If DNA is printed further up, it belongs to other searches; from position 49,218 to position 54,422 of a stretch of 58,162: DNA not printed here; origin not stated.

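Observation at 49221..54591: Giant-gene cassette bounded by 36-nt direct repeats that include the 3' end of tRNA-Ile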

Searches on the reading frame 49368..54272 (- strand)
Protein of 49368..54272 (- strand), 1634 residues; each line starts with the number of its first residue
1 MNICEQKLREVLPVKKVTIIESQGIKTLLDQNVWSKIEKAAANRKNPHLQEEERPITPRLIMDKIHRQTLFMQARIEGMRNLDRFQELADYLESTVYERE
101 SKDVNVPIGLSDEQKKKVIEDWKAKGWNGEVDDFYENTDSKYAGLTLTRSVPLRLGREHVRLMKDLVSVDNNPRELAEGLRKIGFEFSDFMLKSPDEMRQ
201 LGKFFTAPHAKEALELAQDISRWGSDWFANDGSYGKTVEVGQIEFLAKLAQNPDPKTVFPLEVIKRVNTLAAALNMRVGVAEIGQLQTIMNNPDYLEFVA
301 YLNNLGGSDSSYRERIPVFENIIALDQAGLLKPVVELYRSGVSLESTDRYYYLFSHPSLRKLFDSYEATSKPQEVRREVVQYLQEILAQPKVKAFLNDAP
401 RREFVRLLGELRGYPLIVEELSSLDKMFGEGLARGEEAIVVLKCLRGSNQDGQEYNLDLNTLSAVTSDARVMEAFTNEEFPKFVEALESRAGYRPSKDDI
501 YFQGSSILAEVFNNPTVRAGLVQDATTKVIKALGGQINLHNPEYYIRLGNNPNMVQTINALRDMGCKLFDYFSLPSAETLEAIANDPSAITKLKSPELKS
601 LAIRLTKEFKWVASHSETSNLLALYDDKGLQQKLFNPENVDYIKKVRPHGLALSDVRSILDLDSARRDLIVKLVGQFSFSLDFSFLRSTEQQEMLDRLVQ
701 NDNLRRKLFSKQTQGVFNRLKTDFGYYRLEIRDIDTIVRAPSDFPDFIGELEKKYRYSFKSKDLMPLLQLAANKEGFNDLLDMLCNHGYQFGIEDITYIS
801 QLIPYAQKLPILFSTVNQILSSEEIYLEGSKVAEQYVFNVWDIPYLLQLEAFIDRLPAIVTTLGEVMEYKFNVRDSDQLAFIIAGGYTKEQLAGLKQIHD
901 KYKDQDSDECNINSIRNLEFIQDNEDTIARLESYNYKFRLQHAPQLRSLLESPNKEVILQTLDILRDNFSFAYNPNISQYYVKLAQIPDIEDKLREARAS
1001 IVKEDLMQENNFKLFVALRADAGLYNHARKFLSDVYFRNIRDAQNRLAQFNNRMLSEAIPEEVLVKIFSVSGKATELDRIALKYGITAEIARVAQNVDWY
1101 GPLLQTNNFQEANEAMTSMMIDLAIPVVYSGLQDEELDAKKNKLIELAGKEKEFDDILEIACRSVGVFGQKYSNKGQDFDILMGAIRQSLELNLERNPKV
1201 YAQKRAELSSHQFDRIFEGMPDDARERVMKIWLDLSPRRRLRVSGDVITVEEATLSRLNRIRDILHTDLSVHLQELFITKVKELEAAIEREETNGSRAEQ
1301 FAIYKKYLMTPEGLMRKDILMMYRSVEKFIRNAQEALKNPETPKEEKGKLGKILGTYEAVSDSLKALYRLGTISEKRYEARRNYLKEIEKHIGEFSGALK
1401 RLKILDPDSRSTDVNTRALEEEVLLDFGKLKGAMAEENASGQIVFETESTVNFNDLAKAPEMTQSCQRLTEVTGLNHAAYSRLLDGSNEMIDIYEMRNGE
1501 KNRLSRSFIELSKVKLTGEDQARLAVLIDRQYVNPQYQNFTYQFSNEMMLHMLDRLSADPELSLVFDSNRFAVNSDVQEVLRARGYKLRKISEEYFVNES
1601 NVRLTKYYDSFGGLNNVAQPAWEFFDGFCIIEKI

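Call 12: search_protein_families(library=pfam, proteins=[window:49368-54272:-], max_evalue=0.01)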
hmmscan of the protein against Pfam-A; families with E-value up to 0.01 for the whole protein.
window:49368-54272:- (1634 aa): 0 families

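Call 18: find_homologous_proteins(query=window:49371-54272:-)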
Query window:49371-54272:- (1634 aa): 16 proteins with E <= 0.001 among 8000 candidates.
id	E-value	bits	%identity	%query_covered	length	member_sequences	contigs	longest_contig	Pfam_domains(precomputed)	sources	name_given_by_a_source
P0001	0.0e+0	3649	100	100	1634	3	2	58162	-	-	-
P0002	0.0e+0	2682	75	98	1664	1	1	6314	-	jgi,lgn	jgi:hypothetical protein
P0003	0.0e+0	2581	72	98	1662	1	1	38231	-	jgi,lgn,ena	-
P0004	0.0e+0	2368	67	98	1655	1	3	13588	-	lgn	-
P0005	0.0e+0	2272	65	98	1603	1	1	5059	-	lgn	-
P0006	0.0e+0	2237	64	98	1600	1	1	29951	-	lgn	-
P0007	0.0e+0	2086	59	98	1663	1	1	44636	-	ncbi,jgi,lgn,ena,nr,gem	ncbi:hypothetical protein KKF92_03425 [Patescibacteria group bacterium]|nr:hypothetical protein [Pat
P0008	0.0e+0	1975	56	98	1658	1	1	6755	-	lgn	-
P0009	0.0e+0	1720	50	99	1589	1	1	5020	-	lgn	-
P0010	0.0e+0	1715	50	98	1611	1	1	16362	-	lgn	-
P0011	0.0e+0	1698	50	98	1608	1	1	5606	-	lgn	-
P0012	0.0e+0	1577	47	98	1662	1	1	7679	-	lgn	-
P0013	0.0e+0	1218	68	42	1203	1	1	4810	-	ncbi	-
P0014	0.0e+0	1140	59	56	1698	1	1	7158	-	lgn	-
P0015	8.3e-216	738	41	55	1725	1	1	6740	-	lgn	-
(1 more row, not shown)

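Call 19: find_encoding_contigs(protein=P0003, flank=10000, max_places=3)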
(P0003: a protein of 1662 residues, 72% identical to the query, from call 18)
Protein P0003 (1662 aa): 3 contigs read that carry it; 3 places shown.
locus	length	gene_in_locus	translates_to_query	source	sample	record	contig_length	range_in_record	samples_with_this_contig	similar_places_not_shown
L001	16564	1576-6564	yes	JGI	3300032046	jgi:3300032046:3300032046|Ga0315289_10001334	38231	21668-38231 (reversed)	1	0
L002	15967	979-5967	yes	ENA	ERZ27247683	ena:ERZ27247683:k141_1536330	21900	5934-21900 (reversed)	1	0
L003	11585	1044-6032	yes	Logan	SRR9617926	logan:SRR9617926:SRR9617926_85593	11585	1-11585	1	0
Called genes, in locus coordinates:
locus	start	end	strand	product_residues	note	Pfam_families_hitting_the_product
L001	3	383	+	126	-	?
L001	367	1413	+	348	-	PF03816:LytR_cpsA_psr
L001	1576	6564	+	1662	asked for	-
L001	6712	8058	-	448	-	PF16656:Pur_ac_phosph_N (weak), PF19077:Big_13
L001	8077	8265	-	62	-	-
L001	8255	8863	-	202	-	PF04350:PilO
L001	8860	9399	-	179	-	PF05137:PilN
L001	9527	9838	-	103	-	PF01649:Ribosomal_S20p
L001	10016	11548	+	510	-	PF01554:MatE (weak), PF03023:MurJ, PF13440:Polysacc_synt_3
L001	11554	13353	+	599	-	PF03485:Arg_tRNA_synt_N, PF00750:tRNA-synt_1d, PF05746:DALR_1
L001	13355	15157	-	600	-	PF01229:Glyco_hydro_39, PF11790:Glyco_hydro_cc (weak)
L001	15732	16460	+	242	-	PF01628:HrcA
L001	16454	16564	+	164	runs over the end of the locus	PF01025:GrpE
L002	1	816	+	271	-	?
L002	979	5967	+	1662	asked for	-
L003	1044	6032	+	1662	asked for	-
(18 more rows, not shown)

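Call 20: find_encoding_contigs(protein=P0007, flank=10000, max_places=3)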
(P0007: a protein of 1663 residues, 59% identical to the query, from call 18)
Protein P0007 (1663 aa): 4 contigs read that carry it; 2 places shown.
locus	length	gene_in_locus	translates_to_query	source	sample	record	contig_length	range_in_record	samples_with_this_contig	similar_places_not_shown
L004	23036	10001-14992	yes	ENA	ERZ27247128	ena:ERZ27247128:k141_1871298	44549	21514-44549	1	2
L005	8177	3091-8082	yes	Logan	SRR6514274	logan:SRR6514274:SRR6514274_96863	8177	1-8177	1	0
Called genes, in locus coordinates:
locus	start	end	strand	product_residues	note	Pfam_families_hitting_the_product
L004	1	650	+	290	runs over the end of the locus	PF00231:ATP-synt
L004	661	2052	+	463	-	PF02874:ATP-synt_ab_N, PF00006:ATP-synt_ab, PF22919:ATP-synt_VA_C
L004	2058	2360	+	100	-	PF02823:ATP-synt_DE_N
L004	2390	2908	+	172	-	PF03449:GreA_GreB_N, PF01272:GreA_GreB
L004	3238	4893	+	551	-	PF01921:tRNA-synt_1f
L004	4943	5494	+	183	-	PF01966:HD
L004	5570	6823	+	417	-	PF02403:Seryl_tRNA_N, PF00587:tRNA-synt_2b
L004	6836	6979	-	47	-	-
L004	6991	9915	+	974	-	PF07517:SecA_DEAD, PF01043:SecA_PP_bind, PF21090:P-loop_SecA, PF07516:SecA_SW, PF02810:SEC-C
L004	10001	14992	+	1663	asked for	-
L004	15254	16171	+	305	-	-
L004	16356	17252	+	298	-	PF13793:Pribosyltran_N, PF00156:Pribosyltran, PF14572:Pribosyl_synth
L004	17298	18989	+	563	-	PF00587:tRNA-synt_2b, PF04073:tRNA_edit, PF03129:HGTP_anticodon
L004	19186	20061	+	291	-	-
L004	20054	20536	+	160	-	PF01230:HIT (weak)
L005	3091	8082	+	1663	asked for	-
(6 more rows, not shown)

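Call 21: find_encoding_contigs(protein=P0006, flank=10000, max_places=3)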
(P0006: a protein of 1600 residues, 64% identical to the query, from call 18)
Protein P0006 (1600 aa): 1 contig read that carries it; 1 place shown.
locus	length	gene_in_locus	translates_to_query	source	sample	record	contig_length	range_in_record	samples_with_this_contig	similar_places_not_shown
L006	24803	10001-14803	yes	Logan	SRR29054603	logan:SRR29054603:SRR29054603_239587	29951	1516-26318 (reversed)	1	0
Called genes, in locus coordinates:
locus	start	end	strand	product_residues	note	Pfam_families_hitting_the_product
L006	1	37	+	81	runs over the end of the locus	-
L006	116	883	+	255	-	PF01791:DeoC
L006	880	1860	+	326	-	PF00294:PfkB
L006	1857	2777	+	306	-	PF00389:2-Hacid_dh, PF02826:2-Hacid_dh_C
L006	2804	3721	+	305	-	PF13354:Beta-lactamase2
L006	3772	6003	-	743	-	PF00912:Transgly, PF00905:Transpeptidase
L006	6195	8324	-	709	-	PF00912:Transgly, PF00905:Transpeptidase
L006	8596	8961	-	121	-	PF01850:PIN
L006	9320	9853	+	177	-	-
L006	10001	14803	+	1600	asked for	-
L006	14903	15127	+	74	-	-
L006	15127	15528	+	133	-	-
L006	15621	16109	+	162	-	PF18869:HEPN_RnaseLS (weak)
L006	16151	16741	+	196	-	PF18915:DUF5667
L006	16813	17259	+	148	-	PF22811:Zn_ribbon_NrdR, PF03477:ATP-cone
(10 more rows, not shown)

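Call 23: find_encoding_contigs(protein=P0002, flank=10000, max_places=3)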
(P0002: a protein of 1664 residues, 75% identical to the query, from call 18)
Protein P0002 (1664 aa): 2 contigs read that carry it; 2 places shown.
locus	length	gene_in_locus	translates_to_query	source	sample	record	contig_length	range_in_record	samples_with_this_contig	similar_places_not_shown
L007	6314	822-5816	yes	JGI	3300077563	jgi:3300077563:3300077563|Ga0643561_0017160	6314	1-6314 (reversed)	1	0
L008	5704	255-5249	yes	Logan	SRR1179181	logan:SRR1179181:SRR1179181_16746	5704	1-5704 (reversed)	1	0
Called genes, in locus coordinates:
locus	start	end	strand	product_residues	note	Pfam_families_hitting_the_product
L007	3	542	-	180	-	?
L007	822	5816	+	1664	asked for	-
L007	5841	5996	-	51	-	-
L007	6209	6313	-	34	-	?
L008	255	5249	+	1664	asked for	-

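Call 24: find_encoding_contigs(protein=P0004, flank=10000, max_places=3)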
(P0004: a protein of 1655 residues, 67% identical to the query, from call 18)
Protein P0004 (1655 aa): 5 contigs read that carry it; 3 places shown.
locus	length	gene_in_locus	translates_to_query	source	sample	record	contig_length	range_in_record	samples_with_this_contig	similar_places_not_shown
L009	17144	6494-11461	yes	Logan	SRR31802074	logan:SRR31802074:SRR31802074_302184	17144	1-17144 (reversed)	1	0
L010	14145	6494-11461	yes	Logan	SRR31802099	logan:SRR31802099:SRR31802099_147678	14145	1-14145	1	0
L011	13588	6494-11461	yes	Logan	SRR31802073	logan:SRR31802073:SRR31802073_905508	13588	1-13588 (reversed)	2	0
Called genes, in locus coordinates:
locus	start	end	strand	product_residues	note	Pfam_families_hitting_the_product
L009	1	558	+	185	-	?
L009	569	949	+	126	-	PF01219:DAGK_prokar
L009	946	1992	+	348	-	PF00953:Glycos_transf_4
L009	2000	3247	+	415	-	PF21799:MurD-like_N, PF08245:Mur_ligase_M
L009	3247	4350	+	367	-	PF01098:FTSW_RODA_SPOVE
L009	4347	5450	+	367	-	PF03033:Glyco_transf_28, PF13579:Glyco_trans_4_4 (faint), PF04101:Glyco_tran_28_C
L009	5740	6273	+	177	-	-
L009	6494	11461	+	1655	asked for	-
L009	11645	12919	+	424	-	PF11104:PilM_2 (faint), PF02491:SHS2_FTSA, PF06723:MreB_Mbl (weak), PF14450:FtsA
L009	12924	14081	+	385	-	PF00091:Tubulin, PF12327:FtsZ_C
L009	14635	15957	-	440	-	PF00275:EPSP_synthase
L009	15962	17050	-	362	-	PF01565:FAD_binding_4, PF02873:MurB_C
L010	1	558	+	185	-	?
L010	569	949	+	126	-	PF01219:DAGK_prokar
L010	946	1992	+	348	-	PF00953:Glycos_transf_4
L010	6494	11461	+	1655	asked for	-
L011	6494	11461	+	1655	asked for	-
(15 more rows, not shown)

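Call 25: find_encoding_contigs(protein=P0001, flank=10000, max_places=5)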
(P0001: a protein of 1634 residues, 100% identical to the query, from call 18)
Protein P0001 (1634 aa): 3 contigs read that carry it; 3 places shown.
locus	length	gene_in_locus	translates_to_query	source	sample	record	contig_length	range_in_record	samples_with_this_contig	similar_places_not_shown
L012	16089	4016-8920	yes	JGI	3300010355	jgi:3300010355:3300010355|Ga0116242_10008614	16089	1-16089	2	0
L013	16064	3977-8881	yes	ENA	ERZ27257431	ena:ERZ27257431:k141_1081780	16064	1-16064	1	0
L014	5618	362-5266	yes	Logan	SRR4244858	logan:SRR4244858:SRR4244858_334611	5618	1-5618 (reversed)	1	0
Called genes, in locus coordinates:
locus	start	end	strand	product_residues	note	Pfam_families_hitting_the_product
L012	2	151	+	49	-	?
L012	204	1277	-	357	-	PF02547:Queuosine_synth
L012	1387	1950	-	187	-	PF03703:bPH_2 (weak)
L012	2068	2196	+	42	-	-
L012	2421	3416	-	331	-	PF05673:DUF815 (faint), PF05496:RuvB_N, PF00004:AAA, PF07728:AAA_5 (weak), PF17864:AAA_lid_4, PF05491:WHD_RuvB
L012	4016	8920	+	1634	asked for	-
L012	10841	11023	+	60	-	-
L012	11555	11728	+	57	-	-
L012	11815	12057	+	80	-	-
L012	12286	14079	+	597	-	PF01807:Zn_ribbon_DnaG, PF08275:DNAG_N, PF01751:Toprim, PF13155:Toprim_2, PF13662:Toprim_4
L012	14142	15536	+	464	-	PF03979:Sigma70_r1_1 (faint), PF00140:Sigma70_r1_2, PF04542:Sigma70_r2, PF04539:Sigma70_r3, PF04545:Sigma70_r4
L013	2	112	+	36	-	?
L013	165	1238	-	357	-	PF02547:Queuosine_synth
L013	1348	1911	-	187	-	PF03703:bPH_2 (weak)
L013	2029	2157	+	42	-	-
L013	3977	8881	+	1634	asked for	-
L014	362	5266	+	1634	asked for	-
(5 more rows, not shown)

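Call 48: search_protein_families(library=ncbifam, proteins=[window:49371-54272:-], max_evalue=1)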
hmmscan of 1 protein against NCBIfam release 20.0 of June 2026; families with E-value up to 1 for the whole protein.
window:49371-54272:- (1634 aa): 1 family
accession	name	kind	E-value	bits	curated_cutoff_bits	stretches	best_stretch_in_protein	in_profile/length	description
NF010120.0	PRK13596.1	equivalog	0.24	9.9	389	1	1388-1494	267-377/433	NADH-quinone oxidoreductase subunit NuoF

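Call 49: search_protein_families(library=phrogs, proteins=[window:49371-54272:-], max_evalue=1)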
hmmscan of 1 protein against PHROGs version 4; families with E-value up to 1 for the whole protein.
window:49371-54272:- (1634 aa): 2 families
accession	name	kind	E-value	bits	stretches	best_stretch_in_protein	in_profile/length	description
phrog_13881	-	unknown function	0.14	12.5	1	1077-1195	77-189/348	-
phrog_5099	-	unknown function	0.38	12.2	0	72-124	3-53/78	-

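Call 50: search_protein_families(library=padloc, proteins=[window:49371-54272:-], max_evalue=1)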
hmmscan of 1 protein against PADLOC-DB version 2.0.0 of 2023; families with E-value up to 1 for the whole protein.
window:49371-54272:- (1634 aa): 0 families

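Call 51: search_solved_structures(query=window:49371-54272:-, max_evalue=1)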
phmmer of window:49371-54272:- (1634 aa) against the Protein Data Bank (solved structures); distinct sequences matched with E-value up to 1: 0.
